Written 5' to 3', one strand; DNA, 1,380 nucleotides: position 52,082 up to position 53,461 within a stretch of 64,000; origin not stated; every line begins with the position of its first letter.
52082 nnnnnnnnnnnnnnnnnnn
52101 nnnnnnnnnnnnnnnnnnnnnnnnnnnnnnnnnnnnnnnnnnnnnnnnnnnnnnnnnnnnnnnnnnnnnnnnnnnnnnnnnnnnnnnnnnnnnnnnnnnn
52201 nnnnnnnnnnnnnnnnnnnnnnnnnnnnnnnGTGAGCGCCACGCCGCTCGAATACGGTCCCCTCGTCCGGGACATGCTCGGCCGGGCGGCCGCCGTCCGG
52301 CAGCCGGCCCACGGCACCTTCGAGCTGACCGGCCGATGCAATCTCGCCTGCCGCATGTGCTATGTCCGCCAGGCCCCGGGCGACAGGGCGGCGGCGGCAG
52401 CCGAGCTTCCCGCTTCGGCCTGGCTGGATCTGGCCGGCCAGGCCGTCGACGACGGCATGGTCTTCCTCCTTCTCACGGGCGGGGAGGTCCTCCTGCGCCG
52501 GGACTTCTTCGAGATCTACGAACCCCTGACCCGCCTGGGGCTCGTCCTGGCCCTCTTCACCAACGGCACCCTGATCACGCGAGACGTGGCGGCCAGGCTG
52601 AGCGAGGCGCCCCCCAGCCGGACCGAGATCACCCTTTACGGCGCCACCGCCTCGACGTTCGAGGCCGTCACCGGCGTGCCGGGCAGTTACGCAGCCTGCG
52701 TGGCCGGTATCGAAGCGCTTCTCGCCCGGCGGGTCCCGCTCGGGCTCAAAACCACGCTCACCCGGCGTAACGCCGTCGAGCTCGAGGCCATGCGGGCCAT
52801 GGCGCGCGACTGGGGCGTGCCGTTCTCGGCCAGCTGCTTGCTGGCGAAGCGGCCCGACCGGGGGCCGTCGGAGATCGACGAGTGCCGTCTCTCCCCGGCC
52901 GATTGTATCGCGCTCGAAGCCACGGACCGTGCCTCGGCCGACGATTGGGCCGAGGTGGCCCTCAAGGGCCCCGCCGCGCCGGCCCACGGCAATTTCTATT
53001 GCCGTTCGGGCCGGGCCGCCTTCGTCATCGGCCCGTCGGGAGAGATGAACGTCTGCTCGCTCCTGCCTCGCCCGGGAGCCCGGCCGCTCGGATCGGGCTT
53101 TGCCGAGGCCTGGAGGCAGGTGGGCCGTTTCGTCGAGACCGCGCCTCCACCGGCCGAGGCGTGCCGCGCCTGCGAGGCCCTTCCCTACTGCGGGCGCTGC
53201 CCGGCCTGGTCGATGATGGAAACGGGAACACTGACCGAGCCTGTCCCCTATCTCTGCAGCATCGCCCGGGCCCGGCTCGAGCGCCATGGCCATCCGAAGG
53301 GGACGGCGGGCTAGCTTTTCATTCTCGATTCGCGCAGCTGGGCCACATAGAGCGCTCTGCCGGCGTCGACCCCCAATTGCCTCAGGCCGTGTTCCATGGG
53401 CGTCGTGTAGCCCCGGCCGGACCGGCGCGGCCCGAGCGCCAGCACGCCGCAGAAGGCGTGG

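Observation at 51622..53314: Compact promoter - precursor - PqqD(RRE) - radical SAM/SPASM cassette: candidate uncharacterised RiPP system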

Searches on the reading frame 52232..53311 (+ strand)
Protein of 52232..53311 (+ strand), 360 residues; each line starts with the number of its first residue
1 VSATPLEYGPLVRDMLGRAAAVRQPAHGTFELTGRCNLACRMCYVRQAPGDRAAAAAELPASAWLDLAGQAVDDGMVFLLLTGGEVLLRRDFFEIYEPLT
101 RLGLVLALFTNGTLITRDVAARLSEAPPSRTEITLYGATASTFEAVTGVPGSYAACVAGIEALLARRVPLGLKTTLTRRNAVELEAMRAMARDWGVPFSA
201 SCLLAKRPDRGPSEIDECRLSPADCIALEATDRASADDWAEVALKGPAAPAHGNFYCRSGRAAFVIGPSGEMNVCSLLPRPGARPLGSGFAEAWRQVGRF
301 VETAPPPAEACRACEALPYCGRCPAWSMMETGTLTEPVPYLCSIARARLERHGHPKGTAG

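Call 6: search_protein_families(library=ncbifam, proteins=[window:52232-53311:+], max_evalue=1)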
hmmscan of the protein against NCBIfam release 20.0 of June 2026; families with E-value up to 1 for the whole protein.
seq(360 aa): 58 families (the best 25 are shown)
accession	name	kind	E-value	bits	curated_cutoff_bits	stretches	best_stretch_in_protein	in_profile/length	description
TIGR04545.1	rSAM_ahbD_hemeb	equivalog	1.7e-30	106.6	500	1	30-199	4-170/339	heme b synthase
TIGR03962.1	mycofact_rSAM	equivalog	7e-25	87.9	265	1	25-337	11-327/339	mycofactocin radical SAM maturase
TIGR04250.1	SCM_rSAM_ScmE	equivalog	8.2e-24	84.2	400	2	30-195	7-170/358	SynChlorMet cassette radical SAM/SPASM protein ScmE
TIGR04051.1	rSAM_NirJ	equivalog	9.9e-23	80.7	515.45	1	30-196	6-168/354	heme d1 biosynthesis radical SAM protein NirJ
TIGR04055.1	rSAM_NirJ2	equivalog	3.9e-22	79.2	500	2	31-195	5-165/326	putative heme d1 biosynthesis radical SAM protein NirJ2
TIGR04251.1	SCM_rSAM_ScmF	equivalog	6.5e-21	75.1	400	1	30-195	8-173/353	SynChlorMet cassette radical SAM/SPASM protein ScmF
TIGR04347.1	pseudo_SAM_Halo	equivalog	1.1e-20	74.3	525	1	29-196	41-204/390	TIGR04347 family pseudo-SAM/SPASM protein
TIGR04053.2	TIGR04053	equivalog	4.8e-20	72.1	395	1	24-196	6-178/366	TIGR04053 family radical SAM/SPASM domain-containing protein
TIGR04546.1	rSAM_ahbC_deAc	equivalog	4.5e-19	68.5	650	1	30-197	43-206/390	12,18-didecarboxysiroheme deacetylase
TIGR02109.1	PQQ_syn_pqqE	equivalog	2.8e-18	66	381.35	1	22-193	3-171/358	pyrroloquinoline quinone biosynthesis protein PqqE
TIGR04054.1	rSAM_NirJ1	equivalog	1.3e-17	63.6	650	1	29-190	39-196/387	putative heme d1 biosynthesis radical SAM protein NirJ1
TIGR04103.1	rSAM_nif11_3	equivalog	5.8e-17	61.4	725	1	26-196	5-170/412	nif11-class peptide radical SAM maturase 3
TIGR04303.1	GeoRSP_rSAM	equivalog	1.5e-16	60.9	400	1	32-339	11-322/325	GeoRSP system radical SAM/SPASM protein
NF045574.1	sacti_mat_StsB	exception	2.4e-16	59.6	625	1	30-194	100-259/466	StsB family radical SAM/SPASM domain sactipeptide maturase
NF050035.1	rSAM_WgK_link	exception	9.3e-16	57.8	650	1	30-184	13-164/367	radical SAM/SPASM peptide maturase WgkB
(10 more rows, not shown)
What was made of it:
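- On Sactipeptide / ranthipeptide: All are below cut-off: StsB 59.6 against 625, AlbA 50.1 against 850 (call 6).
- On Mycofactocin: TIGR03962 scores 87.9 against 265 (call 6).
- On Haem-pathway rSAMs (AhbD, NirJ): NirJ scores 80.7 against 515 (call 6).
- The MftC score is 87.9 against a cut-off of 265, and PqqE scores 66 against 381 (call 6). The best NCBIfam E-value is to AhbD haem b synthase (1.7e-30, call 6).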

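Call 7: search_protein_families(library=pfam, proteins=[window:52232-53311:+], max_evalue=1)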
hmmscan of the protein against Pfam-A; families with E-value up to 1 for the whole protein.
seq(360 aa): 1 family
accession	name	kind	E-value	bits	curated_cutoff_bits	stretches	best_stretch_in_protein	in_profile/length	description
PF04055.27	Radical_SAM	-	9e-15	55.7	29.5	1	31-169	2-142/166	Radical SAM superfamily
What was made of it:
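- On RRE-dependent radical SAM/SPASM RiPP systems (general kind): Pfam Radical_SAM scores 55.7 bits against 29.5 (call 7).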

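Call 8: find_homologous_proteins(query=window:52232-53311:+, max_evalue=1e-10)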
Query seq(360 aa) (360 aa): 1204 proteins with E <= 1e-10 among 8000 candidates; the best 120 are listed.
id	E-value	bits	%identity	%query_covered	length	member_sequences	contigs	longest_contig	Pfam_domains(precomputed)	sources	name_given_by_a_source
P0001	3.0e-238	808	100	100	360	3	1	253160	PF04055.28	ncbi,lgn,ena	-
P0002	4.8e-215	732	91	100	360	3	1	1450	PF04055.28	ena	-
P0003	3.5e-211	719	90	100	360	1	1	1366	PF04055.28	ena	-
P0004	8.9e-210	715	89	100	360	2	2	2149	PF04055.28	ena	-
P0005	4.8e-200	683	85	99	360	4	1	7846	PF04055.28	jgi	jgi:radical SAM protein with 4Fe4S-binding SPASM domain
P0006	2.7e-198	677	85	99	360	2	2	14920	PF04055.28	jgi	jgi:radical SAM protein with 4Fe4S-binding SPASM domain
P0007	1.1e-195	668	82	100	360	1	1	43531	PF04055.28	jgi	jgi:radical SAM protein with 4Fe4S-binding SPASM domain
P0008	9.4e-195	665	83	99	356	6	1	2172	PF04055.28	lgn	-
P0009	6.8e-194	662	83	99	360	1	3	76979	PF04055.28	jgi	jgi:radical SAM protein with 4Fe4S-binding SPASM domain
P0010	1.0e-191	655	81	99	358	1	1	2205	PF04055.28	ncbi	-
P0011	1.6e-190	651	81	100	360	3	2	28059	PF04055.28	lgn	-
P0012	5.2e-187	640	81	98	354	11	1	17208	PF04055.28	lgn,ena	-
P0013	1.9e-186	638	78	99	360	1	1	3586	PF04055.28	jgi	jgi:radical SAM protein with 4Fe4S-binding SPASM domain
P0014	2.0e-186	638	79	99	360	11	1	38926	PF04055.28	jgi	jgi:radical SAM protein with 4Fe4S-binding SPASM domain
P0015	1.4e-182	625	79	98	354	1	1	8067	PF04055.28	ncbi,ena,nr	ncbi:MAG TPA: radical SAM protein [Candidatus Bathyarchaeia archaeon]|nr:radical SAM protein [Candid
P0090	7.0e-155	534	71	96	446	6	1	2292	PF04055.28,PF05402.19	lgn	-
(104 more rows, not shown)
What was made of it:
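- On RRE-dependent radical SAM/SPASM RiPP systems (general kind): A fusion protein, P0090, exists (call 8).
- Family size: 1204 homologues at E<=1e-10 (call 8). A natural PqqD-rSAM fusion exists, P0090 (call 8).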

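Call 10: find_related_loci(query=A1, collection=genome_contigs, flank=6000)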
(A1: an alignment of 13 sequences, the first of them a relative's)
Query A1 (360 aa) in genome_contigs; peptide patterns used: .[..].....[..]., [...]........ (x = any residue, [..] = any of these).
600 stretches matched a pattern (row limit reached: there are more); 568 encode a relative of the query (tblastn E <= 1e-3); the best 80 are kept; 80 distinct loci.
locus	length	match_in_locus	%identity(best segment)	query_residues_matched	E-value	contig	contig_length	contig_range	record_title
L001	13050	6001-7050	71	7-356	2e-169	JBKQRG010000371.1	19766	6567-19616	MAG: Desulfomonilaceae bacterium isolate MGr2D2E2F__bin_53 MGr2D2E2F_000000236881, whole genome shotgun sequence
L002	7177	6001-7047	70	7-355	6e-166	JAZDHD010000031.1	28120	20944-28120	MAG: Pseudomonadota bacterium isolate MEGAHIT-group-0.299 k141_11741304, whole genome shotgun sequence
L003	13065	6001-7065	69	1-355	1e-161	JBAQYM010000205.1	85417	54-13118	MAG: Syntrophobacteraceae bacterium isolate MFD12011_ilm_asm_bin22 k127_108871, whole genome shotgun sequence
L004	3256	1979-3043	66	5-354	1e-157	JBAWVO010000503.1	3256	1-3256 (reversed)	MAG: Planctomycetota bacterium isolate ELA013 MAG013_503, whole genome shotgun sequence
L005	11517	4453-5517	66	1-355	4e-151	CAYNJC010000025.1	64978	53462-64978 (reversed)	MAG TPA_asm: uncultured bacterium isolate SRP178699_co1_609 genome assembly, contig: NODE_345_length_64978_cov_11.964358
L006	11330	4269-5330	68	1-354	1e-150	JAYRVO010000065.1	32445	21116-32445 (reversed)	MAG: Chloroflexota bacterium isolate NJ_NJASGE3bin.22 k141_541498, whole genome shotgun sequence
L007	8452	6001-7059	68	3-355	2e-150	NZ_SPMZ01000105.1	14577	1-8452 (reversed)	Candidatus Competibacter phosphatis strain SBR_G GAO5_binned_rep_c125, whole genome shotgun sequence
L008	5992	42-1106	67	1-355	1e-150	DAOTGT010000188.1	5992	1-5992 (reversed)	MAG TPA_asm: Candidatus Competibacter sp. isolate AMR_MDS_3070 NODE_15697_length_5992_cov_33.734883, whole genome shotgu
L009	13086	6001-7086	68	3-360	2e-148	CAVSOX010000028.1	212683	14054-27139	MAG: uncultured delta proteobacterium isolate MFD01476.bin.2.15 genome assembly, contig: contig_49545, whole genome shot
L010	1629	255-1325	61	1-357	2e-156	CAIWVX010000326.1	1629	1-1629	MAG: uncultured beta proteobacterium isolate KT_bin-0368 genome assembly, contig: bin-0368:326/501, whole genome shotgun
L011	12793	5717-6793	60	1-359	2e-141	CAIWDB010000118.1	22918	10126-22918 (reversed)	MAG: uncultured Methylococcaceae bacterium isolate LJ_bin-0959 genome assembly, contig: bin-0959:118/661, whole genome s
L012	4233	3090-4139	65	3-352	3e-143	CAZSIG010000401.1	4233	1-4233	MAG TPA_asm: uncultured Anaerolineales bacterium isolate binchicken_co15_120 genome assembly, contig: NODE_21995_length_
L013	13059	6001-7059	70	1-353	6e-165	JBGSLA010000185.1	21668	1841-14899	MAG: Desulfobaccales bacterium isolate JTS-AC195 k141_3707174, whole genome shotgun sequence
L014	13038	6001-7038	61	7-352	3e-136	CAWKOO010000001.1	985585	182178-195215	MAG: Nitrospirota bacterium isolate MFD03726.bin.2.99 genome assembly, contig: contig_54224, whole genome shotgun sequen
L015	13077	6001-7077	60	1-359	3e-144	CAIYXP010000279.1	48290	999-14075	MAG: uncultured Methylococcaceae bacterium isolate Loclat_bin-06492 genome assembly, contig: bin-06492:279/542, whole ge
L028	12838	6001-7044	62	5-352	2e-137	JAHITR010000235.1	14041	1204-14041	MAG: Candidatus Bipolaricaulota bacterium isolate MM_PC_MetaG.mb.220 MM_PC_MetaG.mb.220_k141_1940905, whole genome shotg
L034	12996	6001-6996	42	18-348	3e-75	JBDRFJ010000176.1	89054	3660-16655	MAG: Pseudomonadota bacterium isolate MEGAHIT-group-1.368 k141_11941916, whole genome shotgun sequence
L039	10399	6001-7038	39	6-350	3e-74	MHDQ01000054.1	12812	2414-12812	MAG: Nitrospinae bacterium RIFCSPLOWO2_12_FULL_45_22 rifcsplowo2_12_scaffold_14152, whole genome shotgun sequence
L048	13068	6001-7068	40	6-359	2e-70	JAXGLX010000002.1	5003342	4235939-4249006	MAG: Acidobacteriota bacterium isolate AnMBR.bin219 bin219_2, whole genome shotgun sequence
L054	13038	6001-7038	38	6-350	8e-70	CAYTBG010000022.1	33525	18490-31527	MAG TPA_asm: uncultured Eubacteriales bacterium isolate SRP068000_co2_7 genome assembly, contig: NODE_614_length_33525_c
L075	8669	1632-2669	38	6-350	2e-65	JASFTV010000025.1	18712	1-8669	MAG: Desulfobacteraceae bacterium isolate D1103U20metaG_sub_Bin_336 D1103U20metaG_FD_scaffold_650_c1, whole genome shotg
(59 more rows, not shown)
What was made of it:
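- At least 568 loci occur in species-representative genomes (call 10).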

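Call 19: search_protein_families(library=pfam, proteins=[L028:7157-8029:+, L028:8026-9066:+, L028:9063-10892:+, L028:10862-12172:+, L001:7141-8982:+, L028:5732-5995:+, L028:5272-5718:+], max_evalue=0.01)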
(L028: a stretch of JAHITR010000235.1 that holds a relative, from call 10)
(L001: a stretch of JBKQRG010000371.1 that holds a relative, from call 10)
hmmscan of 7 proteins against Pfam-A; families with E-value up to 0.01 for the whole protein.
L028:7157-8029:+ (290 aa): 0 families

L028:8026-9066:+ (346 aa): 7 families
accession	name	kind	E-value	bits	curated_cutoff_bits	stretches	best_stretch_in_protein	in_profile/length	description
PF00583.31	Acetyltransf_1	-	3.5e-19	69.6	20.7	1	206-309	17-116/116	Acetyltransferase (GNAT) family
PF13508.13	Acetyltransf_7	-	1.8e-12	47.9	27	1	226-310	6-83/84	Acetyltransferase (GNAT) domain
PF08445.16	FR47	-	9.7e-09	35.5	22.1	1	254-311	23-79/86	FR47-like protein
PF13673.13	Acetyltransf_10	-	1.1e-08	35.6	23.6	1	221-316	29-114/128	Acetyltransferase (GNAT) domain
PF13302.13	Acetyltransf_3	-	0.00043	21.4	25.4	1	219-310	50-138/138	Acetyltransferase (GNAT) domain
PF13420.13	Acetyltransf_4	-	0.00044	20.8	24.3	1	249-311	72-136/155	Acetyltransferase (GNAT) domain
PF00717.28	Peptidase_S24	-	0.0052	16.9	23.3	1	18-60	32-73/116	Peptidase S24-like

L028:9063-10892:+ (609 aa): 8 families
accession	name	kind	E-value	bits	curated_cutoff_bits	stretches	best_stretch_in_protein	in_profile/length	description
PF00005.33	ABC_tran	-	5.5e-34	118.1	25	1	381-534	1-137/137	ABC transporter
PF00664.28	ABC_membrane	-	2.1e-07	31.3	28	1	38-311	2-268/274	ABC transporter transmembrane region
PF13304.12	AAA_21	-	6.6e-06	26.8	27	1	393-412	1-20/304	AAA domain, putative AbiEii toxin, Type IV TA system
PF13401.12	AAA_22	-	0.0001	23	27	1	392-553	6-109/130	AAA domain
PF13476.12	AAA_23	-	0.00016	22.8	27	1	384-412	17-40/201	AAA domain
PF13555.12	AAA_29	-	0.0038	17.4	27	1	390-408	22-39/61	P-loop containing region of AAA domain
PF02463.25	SMC_N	-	0.005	16.7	40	0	392-409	25-42/220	RecF/RecN/SMC N terminal domain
PF13191.12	AAA_16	-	0.0084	17.1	32.6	0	390-440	23-72/167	AAA ATPase domain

L028:10862-12172:+ (436 aa): 1 family
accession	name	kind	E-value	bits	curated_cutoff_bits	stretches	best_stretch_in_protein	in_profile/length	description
PF14907.12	NTP_transf_5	-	3.1e-62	210.8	31.2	1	45-308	2-249/249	Uncharacterised nucleotidyltransferase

L001:7141-8982:+ (613 aa): 11 families
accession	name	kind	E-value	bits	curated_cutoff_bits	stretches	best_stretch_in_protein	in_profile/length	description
PF00005.33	ABC_tran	-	2.3e-34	119.4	25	1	391-540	1-137/137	ABC transporter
PF02463.25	SMC_N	-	6.1e-09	36.1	40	1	511-582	136-211/220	RecF/RecN/SMC N terminal domain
PF00664.28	ABC_membrane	-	9.7e-07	29.2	28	1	90-317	33-265/274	ABC transporter transmembrane region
PF13555.12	AAA_29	-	6.7e-06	26.2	27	1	393-429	14-50/61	P-loop containing region of AAA domain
PF13304.12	AAA_21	-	0.00057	20.5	27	0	405-421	3-19/304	AAA domain, putative AbiEii toxin, Type IV TA system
PF13191.12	AAA_16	-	0.0012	19.8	32.6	1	402-539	25-142/167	AAA ATPase domain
PF20720.3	nSTAND3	-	0.0038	17.4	27.2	1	400-422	16-38/155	Novel STAND NTPase 3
PF01078.27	Mg_chelatase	-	0.0039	17.1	20.3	1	393-430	14-51/207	Magnesium chelatase, subunit ChlI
PF13401.12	AAA_22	-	0.0042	17.8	27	0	402-427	6-31/130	AAA domain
PF13476.12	AAA_23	-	0.0057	17.8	27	1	394-426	15-44/201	AAA domain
PF03193.22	RsgA_GTPase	-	0.0065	16.8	30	0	374-433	80-138/174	RsgA GTPase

L028:5732-5995:+ (87 aa): 1 family
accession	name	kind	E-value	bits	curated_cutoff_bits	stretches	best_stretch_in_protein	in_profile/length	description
PF05402.18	PqqD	-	1.9e-18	67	23.4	1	15-86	1-67/67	Coenzyme PQQ synthesis protein D (PqqD)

L028:5272-5718:+ (148 aa): 1 family
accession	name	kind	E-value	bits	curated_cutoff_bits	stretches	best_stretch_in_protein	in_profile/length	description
PF01419.22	Jacalin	-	1.6e-24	87.3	22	1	12-142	2-135/136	Jacalin-like lectin domain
